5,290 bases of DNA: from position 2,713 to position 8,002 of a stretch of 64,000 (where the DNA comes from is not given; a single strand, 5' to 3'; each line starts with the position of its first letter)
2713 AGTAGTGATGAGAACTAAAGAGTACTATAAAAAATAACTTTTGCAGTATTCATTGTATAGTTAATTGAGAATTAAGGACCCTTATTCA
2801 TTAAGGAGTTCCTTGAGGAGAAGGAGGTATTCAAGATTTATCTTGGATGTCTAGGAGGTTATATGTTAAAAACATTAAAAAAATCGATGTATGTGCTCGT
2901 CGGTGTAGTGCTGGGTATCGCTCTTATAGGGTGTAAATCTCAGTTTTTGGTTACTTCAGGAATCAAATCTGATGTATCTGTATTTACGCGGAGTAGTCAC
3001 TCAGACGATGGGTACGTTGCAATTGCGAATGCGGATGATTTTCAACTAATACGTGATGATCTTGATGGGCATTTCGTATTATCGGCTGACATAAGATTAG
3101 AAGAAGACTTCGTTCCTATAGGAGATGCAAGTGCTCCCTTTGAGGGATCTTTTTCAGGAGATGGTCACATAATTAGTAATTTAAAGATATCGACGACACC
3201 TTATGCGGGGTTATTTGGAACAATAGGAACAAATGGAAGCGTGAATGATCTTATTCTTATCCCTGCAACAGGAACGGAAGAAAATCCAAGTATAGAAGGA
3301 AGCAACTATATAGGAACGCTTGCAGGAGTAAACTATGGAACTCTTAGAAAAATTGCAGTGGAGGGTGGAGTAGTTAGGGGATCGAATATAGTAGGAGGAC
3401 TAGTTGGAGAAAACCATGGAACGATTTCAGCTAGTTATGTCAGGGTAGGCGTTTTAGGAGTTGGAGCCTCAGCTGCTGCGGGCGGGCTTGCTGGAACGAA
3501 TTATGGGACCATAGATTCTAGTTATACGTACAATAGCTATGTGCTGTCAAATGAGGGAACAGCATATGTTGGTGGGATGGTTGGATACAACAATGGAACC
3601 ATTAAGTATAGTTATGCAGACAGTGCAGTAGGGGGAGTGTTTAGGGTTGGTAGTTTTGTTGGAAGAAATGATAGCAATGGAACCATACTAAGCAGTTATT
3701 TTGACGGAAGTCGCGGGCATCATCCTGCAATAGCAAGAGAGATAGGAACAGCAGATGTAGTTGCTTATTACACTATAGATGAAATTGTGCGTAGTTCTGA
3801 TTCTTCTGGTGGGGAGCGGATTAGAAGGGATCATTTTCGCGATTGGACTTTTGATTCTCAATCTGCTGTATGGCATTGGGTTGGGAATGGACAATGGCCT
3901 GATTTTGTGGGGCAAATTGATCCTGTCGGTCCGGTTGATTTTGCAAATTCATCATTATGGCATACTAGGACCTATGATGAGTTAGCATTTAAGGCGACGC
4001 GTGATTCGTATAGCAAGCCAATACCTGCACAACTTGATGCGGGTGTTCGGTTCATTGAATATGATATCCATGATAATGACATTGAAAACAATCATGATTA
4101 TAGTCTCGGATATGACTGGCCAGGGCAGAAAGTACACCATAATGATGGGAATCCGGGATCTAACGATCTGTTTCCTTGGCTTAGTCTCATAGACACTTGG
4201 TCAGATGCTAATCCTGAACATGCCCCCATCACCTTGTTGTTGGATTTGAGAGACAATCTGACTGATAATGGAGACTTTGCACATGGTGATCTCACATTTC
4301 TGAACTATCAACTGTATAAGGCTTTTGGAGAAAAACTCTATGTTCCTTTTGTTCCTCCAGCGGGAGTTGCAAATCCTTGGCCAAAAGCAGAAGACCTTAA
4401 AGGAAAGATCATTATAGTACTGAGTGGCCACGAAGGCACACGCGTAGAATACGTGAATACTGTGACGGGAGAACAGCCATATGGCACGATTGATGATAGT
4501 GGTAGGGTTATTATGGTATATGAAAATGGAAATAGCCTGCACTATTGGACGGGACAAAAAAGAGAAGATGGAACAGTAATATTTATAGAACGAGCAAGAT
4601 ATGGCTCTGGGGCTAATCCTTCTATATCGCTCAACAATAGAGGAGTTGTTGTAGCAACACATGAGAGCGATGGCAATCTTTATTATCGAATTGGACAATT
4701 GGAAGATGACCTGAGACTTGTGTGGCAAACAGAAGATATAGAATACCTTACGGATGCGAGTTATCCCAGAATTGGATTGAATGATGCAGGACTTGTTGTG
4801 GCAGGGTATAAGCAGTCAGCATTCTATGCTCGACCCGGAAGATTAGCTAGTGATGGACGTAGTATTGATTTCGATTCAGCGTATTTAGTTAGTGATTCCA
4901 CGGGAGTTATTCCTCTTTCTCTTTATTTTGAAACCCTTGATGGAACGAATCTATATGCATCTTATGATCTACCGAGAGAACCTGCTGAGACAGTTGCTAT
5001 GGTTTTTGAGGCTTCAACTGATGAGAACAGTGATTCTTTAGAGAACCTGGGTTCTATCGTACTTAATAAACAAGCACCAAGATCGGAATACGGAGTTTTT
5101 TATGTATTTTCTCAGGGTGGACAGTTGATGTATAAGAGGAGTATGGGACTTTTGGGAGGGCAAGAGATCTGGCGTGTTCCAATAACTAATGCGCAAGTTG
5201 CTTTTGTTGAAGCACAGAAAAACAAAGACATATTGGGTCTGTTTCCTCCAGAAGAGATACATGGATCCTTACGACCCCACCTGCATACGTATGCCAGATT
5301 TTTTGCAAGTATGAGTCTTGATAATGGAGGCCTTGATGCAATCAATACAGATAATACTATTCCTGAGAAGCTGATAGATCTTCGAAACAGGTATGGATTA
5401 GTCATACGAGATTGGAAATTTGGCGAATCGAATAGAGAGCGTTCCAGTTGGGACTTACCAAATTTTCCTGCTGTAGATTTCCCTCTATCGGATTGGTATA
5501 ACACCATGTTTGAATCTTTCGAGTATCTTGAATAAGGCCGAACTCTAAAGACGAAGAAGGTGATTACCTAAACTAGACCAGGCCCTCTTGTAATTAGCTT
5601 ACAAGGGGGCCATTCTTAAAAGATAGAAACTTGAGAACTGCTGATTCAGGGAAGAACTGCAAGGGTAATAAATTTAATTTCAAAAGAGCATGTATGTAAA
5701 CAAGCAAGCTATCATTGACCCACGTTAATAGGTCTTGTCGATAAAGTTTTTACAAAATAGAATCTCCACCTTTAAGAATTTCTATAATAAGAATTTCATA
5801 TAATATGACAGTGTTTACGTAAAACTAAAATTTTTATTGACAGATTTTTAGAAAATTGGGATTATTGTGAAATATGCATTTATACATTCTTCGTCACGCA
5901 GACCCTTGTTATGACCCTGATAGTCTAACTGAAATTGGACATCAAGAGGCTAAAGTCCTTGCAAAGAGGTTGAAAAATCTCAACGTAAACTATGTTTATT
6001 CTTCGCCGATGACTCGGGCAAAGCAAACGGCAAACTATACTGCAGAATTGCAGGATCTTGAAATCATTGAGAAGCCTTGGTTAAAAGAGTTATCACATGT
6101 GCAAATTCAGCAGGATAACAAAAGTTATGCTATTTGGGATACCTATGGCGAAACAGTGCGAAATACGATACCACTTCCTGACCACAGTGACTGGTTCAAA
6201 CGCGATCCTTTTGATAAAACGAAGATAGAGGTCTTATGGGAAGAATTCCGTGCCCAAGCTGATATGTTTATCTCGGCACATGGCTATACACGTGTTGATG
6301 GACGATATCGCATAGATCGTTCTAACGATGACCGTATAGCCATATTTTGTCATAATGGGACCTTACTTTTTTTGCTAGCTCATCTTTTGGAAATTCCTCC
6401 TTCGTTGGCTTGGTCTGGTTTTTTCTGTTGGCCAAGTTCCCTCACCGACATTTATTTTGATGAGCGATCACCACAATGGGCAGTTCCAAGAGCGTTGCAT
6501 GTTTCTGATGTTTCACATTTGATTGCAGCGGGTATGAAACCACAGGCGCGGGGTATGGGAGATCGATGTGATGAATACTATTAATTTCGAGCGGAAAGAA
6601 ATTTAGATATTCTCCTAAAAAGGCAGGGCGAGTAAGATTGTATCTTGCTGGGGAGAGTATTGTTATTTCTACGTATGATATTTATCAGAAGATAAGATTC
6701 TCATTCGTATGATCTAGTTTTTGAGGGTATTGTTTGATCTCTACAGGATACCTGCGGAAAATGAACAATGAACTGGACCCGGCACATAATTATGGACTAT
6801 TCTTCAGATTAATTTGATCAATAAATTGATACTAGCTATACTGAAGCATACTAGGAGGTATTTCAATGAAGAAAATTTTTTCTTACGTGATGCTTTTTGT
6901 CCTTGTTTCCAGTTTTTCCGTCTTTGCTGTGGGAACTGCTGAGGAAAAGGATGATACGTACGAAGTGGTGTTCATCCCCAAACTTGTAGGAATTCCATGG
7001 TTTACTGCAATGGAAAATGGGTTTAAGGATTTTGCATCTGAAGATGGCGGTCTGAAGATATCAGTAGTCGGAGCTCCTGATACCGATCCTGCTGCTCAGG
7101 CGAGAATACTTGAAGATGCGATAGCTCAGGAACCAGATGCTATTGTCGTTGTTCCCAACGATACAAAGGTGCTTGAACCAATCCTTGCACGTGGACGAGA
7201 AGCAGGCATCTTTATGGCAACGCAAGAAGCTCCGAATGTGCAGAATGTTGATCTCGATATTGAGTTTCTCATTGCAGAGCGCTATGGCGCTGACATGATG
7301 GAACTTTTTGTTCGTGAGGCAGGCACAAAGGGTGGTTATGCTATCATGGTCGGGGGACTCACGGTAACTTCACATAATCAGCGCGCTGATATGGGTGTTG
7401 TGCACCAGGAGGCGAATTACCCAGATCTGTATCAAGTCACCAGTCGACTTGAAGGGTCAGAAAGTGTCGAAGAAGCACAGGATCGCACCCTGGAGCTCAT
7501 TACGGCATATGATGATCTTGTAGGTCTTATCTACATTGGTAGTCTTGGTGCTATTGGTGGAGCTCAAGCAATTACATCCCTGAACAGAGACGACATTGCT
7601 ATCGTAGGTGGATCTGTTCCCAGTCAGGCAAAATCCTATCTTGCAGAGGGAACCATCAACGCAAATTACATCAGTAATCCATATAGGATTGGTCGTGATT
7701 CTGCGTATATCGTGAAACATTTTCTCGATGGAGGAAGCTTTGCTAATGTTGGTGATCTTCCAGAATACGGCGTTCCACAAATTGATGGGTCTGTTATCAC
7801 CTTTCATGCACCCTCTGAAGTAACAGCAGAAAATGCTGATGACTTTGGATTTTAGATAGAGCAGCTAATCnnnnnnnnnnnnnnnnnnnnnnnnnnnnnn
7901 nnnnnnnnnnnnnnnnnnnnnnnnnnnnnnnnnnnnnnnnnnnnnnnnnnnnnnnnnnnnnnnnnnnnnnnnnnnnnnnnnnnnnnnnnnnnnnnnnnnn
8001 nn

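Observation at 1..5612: Tandem paralogous giant surface proteins with GLUG repeats and a eukaryote-type PI-PLC-X-like domain; one copy keeps both catalytic histidines, the other has lost both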

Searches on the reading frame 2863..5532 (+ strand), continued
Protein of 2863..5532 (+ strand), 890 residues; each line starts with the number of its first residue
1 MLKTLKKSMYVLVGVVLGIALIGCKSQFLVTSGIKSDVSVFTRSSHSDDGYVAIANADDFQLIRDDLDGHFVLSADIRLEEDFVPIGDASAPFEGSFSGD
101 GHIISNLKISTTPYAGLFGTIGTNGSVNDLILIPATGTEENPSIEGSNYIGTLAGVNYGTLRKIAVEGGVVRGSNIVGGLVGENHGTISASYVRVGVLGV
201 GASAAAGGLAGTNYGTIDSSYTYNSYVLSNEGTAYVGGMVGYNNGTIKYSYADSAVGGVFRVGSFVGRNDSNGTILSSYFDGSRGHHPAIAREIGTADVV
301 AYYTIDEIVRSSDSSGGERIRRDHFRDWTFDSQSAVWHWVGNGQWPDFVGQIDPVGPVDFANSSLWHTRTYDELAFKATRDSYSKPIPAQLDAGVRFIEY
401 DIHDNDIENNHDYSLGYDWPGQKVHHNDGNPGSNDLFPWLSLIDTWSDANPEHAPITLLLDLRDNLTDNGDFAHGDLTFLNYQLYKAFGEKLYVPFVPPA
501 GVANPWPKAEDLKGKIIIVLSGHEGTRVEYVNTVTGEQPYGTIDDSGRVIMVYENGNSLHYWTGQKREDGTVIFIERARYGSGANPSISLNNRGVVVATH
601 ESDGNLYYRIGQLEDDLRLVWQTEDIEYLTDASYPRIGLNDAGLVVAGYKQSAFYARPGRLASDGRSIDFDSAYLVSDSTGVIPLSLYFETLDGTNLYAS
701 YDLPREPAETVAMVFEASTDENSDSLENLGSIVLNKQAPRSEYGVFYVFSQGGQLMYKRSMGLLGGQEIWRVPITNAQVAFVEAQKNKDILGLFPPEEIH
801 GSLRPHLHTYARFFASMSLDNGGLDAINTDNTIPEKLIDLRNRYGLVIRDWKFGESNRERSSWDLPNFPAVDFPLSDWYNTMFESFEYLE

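Call 84: search_solved_structures(query=window:2863-5532:+, max_evalue=1, show_alignments=2)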
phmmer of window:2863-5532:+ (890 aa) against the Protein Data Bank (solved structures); distinct sequences matched with E-value up to 1: 3.
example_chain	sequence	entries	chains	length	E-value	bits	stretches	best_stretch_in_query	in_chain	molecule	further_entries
5fyo_A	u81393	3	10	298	3.9e-06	28.5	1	428-529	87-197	PHOSPHOINOSITOL-SPECIFIC PHOSPHOLIPASE C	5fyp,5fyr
3n6z_A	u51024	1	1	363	0.0081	17.5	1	52-277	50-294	putative immunoglobulin A1 protease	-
3h4w_A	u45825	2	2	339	0.059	14.6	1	432-520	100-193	Phosphatidylinositol-specific phospholipase C1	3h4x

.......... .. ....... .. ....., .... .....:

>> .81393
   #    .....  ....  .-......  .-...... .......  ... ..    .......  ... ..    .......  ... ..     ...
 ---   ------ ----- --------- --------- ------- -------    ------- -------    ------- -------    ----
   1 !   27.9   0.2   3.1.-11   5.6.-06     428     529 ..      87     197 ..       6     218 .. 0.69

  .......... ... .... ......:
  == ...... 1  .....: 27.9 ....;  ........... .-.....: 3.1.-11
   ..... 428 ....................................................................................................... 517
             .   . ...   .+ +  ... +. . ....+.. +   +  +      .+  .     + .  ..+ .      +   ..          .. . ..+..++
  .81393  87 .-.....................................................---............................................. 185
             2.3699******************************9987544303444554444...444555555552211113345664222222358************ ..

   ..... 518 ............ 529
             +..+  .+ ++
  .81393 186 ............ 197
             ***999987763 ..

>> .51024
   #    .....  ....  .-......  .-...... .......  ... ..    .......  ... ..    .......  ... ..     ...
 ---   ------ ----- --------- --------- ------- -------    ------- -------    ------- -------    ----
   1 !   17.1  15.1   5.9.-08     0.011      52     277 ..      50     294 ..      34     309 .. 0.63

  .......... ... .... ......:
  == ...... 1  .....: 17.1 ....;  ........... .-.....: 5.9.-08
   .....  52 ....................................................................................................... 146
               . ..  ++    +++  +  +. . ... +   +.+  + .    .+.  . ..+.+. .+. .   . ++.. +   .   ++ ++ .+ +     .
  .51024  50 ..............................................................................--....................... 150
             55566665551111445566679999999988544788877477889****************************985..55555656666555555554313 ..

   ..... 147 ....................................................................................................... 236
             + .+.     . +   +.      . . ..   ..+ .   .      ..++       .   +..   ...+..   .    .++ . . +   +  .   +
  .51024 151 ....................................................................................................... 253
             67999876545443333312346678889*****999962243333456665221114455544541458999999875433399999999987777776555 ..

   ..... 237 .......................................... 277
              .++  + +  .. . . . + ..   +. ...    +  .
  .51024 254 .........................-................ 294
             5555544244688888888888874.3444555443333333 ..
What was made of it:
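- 3016..3882 (+): Copy B GLUG-type beta-helix stalk, aa about 52-340. There is a weak match to 3N6Z, a putative IgA1 protease, at E 0.008 (call 84).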

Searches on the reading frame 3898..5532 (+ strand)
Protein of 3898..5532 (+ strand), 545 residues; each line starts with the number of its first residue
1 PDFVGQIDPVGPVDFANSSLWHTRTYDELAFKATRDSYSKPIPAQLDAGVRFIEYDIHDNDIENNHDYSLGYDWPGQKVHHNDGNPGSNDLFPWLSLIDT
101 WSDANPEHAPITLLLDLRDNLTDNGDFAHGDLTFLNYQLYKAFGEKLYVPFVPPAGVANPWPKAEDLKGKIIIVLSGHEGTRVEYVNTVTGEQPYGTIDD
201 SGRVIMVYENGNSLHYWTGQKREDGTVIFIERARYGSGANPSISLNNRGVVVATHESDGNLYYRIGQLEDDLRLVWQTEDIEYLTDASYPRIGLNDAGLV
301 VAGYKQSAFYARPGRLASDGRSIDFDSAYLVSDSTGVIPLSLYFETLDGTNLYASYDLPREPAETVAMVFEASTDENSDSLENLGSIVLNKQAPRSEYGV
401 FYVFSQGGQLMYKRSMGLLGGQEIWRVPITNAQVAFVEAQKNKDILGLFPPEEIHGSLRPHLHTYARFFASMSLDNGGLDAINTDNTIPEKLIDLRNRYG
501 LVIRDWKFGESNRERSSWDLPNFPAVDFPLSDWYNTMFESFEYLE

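Call 12: find_related_loci(query=window:3898-5532:+, collection=genome_contigs, flank=10000)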
Query window:3898-5532:+ (545 aa) in genome_contigs; peptide patterns used: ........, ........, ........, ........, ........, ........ (x = any residue, [..] = any of these).
36 stretches matched a pattern, but none encodes a relative of the query by tblastn (E <= 1e-3).
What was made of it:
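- Tried and rejected: Genome scan with copy B found no relative (call 12).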

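Call 13: find_homologous_proteins(query=window:3898-5532:+, max_evalue=0.001)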
Query window:3898-5532:+ (545 aa): 8 proteins with E <= 0.001 among 8000 candidates.
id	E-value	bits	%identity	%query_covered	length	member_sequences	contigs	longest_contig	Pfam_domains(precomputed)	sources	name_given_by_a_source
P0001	0.0e+0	1268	100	100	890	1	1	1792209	PF16670.12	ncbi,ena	-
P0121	6.1e-55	205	44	45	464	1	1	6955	PF00388.26,PF16670.12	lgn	-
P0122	5.7e-53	199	31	95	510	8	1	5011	PF16670.12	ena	-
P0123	4.7e-52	195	32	95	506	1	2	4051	PF00388.26,PF16670.12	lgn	-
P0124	6.9e-48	182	37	57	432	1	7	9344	PF16670.12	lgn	-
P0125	3.5e-47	179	39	46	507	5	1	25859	PF16670.12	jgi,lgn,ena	jgi:hypothetical protein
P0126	1.1e-45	174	42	41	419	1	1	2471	PF16670.12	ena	-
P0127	2.4e-43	167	40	49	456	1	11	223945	PF16670.12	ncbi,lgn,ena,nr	ncbi:MAG TPA: hypothetical protein QGF58_06310 [Myxococcota bacterium]|nr:hypothetical protein [Myxo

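Call 54: search_protein_families(library=pfam, proteins=[P0123], max_evalue=0.1)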
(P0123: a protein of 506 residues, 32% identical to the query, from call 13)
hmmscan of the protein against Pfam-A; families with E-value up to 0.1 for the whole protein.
P0123 (506 aa): 3 families
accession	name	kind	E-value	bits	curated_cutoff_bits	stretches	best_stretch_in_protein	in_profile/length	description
PF16670.11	PI-PLC-C1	-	5.4e-11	42.6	29.9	1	134-228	112-226/329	Phosphoinositide phospholipase C, Ca2+-dependent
PF00388.25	PI-PLC-X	-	3.7e-08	33.5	23.1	1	71-213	10-140/144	Phosphatidylinositol-specific phospholipase C, X domain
PF23857.1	Phage_TAC_19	-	0.0084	16.7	27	1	159-223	34-101/109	Phage tail chaperone protein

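Call 63: find_encoding_contigs(protein=P0127, flank=6000, max_places=2)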
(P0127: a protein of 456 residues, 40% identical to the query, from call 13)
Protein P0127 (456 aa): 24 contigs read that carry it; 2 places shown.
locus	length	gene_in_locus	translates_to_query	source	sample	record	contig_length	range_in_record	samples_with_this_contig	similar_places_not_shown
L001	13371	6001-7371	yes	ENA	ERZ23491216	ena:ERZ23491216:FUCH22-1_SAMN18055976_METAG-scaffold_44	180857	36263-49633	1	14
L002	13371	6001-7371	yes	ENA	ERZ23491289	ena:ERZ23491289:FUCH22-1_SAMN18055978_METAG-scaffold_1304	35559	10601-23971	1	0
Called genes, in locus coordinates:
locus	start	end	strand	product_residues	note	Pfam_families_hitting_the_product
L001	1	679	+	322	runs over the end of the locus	PF13517:FG-GAP_3 (faint), PF01839:FG-GAP (faint)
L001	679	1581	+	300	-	-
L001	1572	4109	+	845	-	PF01326:PPDK_N, PF27448:Rph_4th, PF00391:PEP-utilizers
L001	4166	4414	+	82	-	PF09722:Xre_MbcA_ParS_C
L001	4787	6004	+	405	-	PF11899:DUF3419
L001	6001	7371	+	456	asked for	PF16670:PI-PLC-C1 (weak)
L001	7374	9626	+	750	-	PF03176:MMPL, PF12349:Sterol-sensing (weak), PF03176:MMPL, PF00873:ACR_tran (weak)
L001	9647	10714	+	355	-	PF00512:HisKA (weak), PF02518:HATPase_c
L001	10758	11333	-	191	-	PF01844:HNH (weak), PF14279:HNH_5 (faint)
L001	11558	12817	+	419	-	PF02518:HATPase_c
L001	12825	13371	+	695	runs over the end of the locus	PF00072:Response_reg, PF08447:PAS_3, PF00990:GGDEF, PF00563:EAL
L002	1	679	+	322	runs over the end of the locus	PF13517:FG-GAP_3 (faint), PF01839:FG-GAP (faint)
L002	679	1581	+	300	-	-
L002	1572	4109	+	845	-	PF01326:PPDK_N, PF27448:Rph_4th, PF00391:PEP-utilizers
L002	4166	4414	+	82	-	PF09722:Xre_MbcA_ParS_C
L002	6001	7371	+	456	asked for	PF16670:PI-PLC-C1 (weak)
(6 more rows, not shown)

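Call 64: find_encoding_contigs(protein=P0125, flank=6000, max_places=2)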
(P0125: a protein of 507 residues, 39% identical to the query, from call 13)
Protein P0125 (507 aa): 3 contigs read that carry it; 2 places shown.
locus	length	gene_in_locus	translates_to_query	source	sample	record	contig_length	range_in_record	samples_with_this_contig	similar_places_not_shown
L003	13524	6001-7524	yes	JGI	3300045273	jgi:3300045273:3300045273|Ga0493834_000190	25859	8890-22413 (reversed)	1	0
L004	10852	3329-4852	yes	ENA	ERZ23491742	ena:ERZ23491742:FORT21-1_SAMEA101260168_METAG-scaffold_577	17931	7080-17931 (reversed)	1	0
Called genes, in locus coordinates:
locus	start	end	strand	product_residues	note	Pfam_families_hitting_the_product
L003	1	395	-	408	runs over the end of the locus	PF04055:Radical_SAM, PF13186:SPASM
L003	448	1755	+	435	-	-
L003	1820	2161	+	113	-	PF09996:DUF2237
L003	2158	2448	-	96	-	-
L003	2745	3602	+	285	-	-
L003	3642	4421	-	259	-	-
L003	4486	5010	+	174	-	PF05099:TerB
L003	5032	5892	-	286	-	-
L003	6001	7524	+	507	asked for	PF16670:PI-PLC-C1 (weak)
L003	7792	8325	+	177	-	-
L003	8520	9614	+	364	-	PF00355:Rieske, PF19112:VanA_C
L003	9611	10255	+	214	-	PF14559:TPR_19 (faint), PF13424:TPR_12 (faint), PF07719:TPR_2 (faint), PF13428:TPR_14 (faint), PF13176:TPR_7 (faint), PF13432:TPR_16 (weak)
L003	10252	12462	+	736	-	PF16656:Pur_ac_phosph_N, PF00149:Metallophos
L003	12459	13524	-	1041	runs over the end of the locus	PF00133:tRNA-synt_1, PF09334:tRNA-synt_1g (weak), PF08264:Anticodon_1, PF19302:DUF5915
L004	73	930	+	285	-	-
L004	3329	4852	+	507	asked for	PF16670:PI-PLC-C1 (weak)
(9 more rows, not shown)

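Call 65: find_encoding_contigs(protein=P0122, flank=6000, max_places=2)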
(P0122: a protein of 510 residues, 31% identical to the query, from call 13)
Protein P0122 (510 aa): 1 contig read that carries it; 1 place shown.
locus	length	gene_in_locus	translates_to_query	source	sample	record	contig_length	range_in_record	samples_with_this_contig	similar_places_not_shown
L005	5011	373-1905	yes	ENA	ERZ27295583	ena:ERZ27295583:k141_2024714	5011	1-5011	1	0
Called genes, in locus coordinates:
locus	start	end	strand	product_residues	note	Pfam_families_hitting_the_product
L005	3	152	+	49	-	?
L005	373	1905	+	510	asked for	PF16670:PI-PLC-C1 (weak)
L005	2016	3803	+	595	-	-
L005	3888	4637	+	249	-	-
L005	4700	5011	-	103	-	?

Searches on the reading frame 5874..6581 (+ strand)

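Call 56: search_protein_families(library=ncbifam, proteins=[window:5874-6581:+], max_evalue=0.00001)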
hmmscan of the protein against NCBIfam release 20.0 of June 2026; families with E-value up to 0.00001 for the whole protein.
window:5874-6581:+ (236 aa): 10 families
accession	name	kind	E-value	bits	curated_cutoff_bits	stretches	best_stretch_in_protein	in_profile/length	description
TIGR03162.1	ribazole_cobC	equivalog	1.5e-12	47.4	162.9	1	17-74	23-80/176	alpha-ribazole phosphatase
NF045917.1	PhserinePhPspA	equivalog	3.9e-12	46.3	350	1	13-78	24-88/211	phosphoserine phosphatase PspA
NF038349.1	dPGM_arch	equivalog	4.8e-09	36.4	225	1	14-74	22-82/194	2,3-diphosphoglycerate-dependent phosphoglycerate mutase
NF002901.0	PRK03482.1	equivalog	5.4e-08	32.7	261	1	17-75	27-85/215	2,3-diphosphoglycerate-dependent phosphoglycerate mutase GpmB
NF011580.0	PRK15004.1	equivalog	5.7e-08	33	250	0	15-75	24-84/203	adenosylcobalamin/alpha-ribazole phosphatase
NF009994.0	PRK13463.1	equivalog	8.2e-08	32.3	277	1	17-198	28-189/203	phosphoserine phosphatase 1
TIGR03848.1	MSMEG_4193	subfamily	3.1e-07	30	203.85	1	18-74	27-83/204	MSMEG_4193 family putative phosphomutase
TIGR00249.1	sixA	equivalog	6.4e-07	29.3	74.5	1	1-66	1-76/154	phosphohistidine phosphatase SixA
NF005567.0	PRK07238.1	equivalog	7.1e-06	25.6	326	1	17-72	203-259/378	bifunctional RNase H/acid phosphatase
NF052369.1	PmrG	equivalog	8.1e-06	25.4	170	0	9-57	36-87/168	lipopolysaccharide core heptose(II)-phosphate phosphatase PmrG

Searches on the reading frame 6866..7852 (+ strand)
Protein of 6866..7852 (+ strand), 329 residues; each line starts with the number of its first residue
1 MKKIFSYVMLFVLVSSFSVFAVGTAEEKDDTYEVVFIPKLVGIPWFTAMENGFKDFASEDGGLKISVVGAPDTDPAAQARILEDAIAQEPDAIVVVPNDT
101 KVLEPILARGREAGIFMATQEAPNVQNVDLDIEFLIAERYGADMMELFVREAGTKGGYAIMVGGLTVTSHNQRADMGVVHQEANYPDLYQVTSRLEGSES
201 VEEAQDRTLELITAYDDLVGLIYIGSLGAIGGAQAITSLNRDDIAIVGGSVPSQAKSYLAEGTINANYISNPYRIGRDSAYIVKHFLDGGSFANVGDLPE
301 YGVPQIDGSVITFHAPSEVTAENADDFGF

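Call 56: search_protein_families(library=ncbifam, proteins=[window:6866-7852:+], max_evalue=0.00001)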
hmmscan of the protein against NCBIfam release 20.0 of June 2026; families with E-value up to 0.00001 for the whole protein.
window:6866-7852:+ (329 aa): 4 families
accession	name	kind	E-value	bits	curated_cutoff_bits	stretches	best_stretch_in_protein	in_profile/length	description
TIGR02637.1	RhaS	equivalog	6.9e-22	78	342.25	1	35-327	2-300/302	rhamnose ABC transporter substrate-binding protein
NF011937.0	PRK15408.1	equivalog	1.1e-20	73.8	384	1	12-297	10-292/340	autoinducer 2 ABC transporter substrate-binding protein LsrB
NF007254.0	PRK09701.1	equivalog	3.9e-10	39.4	335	1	3-282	6-282/311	D-allose transporter substrate-binding protein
TIGR02634.1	xylF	equivalog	8.2e-06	25.6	389.55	1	59-265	25-233/302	D-xylose ABC transporter substrate-binding protein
